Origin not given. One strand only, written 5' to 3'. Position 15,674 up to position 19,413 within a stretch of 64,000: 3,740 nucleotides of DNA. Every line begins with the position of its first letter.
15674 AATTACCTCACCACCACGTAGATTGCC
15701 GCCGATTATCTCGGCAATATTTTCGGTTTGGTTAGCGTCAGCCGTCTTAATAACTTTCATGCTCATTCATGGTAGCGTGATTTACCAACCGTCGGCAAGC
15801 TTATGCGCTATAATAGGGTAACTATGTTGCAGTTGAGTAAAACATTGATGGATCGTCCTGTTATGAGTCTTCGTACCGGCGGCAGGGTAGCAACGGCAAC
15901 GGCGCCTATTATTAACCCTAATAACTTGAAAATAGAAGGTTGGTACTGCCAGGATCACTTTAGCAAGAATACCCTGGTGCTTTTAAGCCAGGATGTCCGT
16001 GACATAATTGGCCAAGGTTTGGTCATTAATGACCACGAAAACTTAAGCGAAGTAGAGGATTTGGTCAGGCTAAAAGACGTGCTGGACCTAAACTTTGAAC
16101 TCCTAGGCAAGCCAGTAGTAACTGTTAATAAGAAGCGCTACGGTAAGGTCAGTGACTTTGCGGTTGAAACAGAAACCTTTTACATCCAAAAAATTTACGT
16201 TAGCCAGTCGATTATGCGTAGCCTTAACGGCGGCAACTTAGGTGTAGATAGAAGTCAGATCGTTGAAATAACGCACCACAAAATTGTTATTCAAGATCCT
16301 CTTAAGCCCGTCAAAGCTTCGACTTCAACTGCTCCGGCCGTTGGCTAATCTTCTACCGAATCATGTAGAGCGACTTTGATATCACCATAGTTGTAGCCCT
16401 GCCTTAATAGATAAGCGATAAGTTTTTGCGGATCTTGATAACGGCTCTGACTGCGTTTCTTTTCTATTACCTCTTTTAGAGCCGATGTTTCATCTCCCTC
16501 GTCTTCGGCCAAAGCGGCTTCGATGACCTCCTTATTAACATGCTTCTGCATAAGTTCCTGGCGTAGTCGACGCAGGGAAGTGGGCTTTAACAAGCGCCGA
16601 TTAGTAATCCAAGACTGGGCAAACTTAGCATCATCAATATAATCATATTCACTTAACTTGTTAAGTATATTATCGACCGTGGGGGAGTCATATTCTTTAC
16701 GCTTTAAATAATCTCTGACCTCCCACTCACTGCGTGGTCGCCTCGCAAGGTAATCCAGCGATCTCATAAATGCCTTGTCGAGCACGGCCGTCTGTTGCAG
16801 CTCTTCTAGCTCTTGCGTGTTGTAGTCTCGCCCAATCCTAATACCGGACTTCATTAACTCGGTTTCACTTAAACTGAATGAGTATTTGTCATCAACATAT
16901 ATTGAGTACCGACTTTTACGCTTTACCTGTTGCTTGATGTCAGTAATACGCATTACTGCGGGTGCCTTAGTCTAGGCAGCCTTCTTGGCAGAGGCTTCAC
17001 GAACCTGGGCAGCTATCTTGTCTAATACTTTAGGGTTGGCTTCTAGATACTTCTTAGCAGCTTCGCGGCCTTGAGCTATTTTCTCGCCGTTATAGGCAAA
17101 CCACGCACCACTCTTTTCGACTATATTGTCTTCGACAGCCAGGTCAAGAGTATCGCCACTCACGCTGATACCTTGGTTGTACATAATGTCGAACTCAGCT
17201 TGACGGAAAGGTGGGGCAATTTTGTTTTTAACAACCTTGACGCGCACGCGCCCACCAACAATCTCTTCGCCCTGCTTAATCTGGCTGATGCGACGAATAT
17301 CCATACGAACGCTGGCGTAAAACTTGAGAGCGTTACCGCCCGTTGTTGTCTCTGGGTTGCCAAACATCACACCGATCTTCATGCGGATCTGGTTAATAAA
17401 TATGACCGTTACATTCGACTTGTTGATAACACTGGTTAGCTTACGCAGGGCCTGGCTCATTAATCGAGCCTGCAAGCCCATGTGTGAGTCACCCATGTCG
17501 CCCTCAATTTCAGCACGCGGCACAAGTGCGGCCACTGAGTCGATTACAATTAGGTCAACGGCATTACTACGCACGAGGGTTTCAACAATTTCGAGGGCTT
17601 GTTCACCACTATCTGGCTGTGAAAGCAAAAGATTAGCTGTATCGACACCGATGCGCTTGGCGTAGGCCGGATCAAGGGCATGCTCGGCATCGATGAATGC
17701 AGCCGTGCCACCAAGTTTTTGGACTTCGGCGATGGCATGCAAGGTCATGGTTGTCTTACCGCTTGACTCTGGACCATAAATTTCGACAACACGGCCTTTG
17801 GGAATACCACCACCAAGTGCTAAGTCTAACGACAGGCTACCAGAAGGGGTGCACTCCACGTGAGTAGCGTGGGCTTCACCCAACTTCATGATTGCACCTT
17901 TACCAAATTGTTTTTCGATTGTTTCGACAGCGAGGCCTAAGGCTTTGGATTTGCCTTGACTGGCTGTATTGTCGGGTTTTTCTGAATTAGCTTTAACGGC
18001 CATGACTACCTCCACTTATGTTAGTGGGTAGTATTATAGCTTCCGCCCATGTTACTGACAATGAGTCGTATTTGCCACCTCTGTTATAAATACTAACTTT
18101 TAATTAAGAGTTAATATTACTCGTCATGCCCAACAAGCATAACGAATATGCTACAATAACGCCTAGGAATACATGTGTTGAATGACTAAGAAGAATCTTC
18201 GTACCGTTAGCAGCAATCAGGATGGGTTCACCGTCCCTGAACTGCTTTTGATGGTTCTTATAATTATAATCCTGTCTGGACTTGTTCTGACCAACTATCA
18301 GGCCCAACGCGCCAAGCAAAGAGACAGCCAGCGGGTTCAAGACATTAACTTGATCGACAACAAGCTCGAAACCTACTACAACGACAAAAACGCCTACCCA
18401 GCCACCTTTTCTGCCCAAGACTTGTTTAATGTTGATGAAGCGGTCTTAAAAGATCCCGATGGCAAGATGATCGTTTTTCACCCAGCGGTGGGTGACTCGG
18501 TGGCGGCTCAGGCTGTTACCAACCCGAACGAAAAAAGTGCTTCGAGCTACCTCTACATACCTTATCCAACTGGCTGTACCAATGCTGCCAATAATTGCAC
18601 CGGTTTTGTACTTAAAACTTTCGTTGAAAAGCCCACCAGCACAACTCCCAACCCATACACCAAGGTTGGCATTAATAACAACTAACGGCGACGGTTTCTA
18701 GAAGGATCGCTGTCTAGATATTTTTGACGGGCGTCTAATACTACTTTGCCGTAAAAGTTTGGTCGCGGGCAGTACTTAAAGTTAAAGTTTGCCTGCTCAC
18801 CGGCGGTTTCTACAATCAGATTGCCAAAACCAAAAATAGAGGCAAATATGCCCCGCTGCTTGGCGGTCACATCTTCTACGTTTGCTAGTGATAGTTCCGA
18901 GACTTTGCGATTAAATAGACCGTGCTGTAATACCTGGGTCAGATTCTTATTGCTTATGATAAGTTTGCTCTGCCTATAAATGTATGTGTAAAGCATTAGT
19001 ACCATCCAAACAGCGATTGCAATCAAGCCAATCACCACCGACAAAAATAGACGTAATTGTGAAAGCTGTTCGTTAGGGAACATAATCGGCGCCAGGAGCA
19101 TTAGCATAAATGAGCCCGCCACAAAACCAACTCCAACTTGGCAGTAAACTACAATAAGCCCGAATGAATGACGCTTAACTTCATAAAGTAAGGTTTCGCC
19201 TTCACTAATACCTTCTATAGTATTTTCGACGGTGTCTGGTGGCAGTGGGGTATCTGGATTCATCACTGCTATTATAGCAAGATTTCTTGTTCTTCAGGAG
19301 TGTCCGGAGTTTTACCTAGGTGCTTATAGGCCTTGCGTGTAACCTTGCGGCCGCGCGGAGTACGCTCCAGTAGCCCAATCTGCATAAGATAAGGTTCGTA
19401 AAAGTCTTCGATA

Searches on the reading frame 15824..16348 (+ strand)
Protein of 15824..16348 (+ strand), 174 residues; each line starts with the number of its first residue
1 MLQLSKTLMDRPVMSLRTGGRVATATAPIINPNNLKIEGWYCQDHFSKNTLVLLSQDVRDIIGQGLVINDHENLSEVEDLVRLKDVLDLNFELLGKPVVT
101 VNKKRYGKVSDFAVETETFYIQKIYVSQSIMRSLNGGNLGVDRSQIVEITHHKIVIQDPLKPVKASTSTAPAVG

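Call 31: search_protein_families(library=pfam, proteins=[window:15824-16348:+], max_evalue=0.001)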
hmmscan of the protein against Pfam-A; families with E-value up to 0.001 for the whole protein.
window:15824-16348:+ (174 aa): 1 family
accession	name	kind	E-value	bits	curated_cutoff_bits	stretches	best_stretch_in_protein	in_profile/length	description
PF05239.21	PRC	-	5.8e-05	23.5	21.2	1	92-127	8-43/78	PRC-barrel domain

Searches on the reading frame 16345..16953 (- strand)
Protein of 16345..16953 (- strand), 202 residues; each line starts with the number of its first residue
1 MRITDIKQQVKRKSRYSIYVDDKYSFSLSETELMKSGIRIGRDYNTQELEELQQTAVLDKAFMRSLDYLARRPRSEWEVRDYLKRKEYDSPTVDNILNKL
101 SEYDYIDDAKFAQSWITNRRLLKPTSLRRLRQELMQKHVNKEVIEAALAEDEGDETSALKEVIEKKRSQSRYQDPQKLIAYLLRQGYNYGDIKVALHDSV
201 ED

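Call 31: search_protein_families(library=pfam, proteins=[window:16345-16953:-], max_evalue=0.001)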
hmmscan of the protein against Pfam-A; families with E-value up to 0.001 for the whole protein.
window:16345-16953:- (202 aa): 3 families
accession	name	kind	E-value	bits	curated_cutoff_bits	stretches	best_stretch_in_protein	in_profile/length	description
PF21982.2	RecX_HTH1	-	2.6e-18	66.2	26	1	61-100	1-40/40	RecX, first three-helix domain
PF02631.22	RecX_HTH2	-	1.4e-12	48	26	1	107-148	1-42/42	RecX, second three-helix domain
PF21981.2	RecX_HTH3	-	2.5e-06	28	26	1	155-196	3-48/48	RecX, third three-helix domain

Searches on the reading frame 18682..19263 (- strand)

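Call 31: search_protein_families(library=pfam, proteins=[window:18682-19263:-], max_evalue=0.001)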
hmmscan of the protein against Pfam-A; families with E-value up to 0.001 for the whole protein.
window:18682-19263:- (193 aa): 1 family
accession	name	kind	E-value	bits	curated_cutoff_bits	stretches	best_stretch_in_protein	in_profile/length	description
PF03703.20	bPH_2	-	8.1e-08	32.8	22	1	96-170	1-71/78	Bacterial PH domain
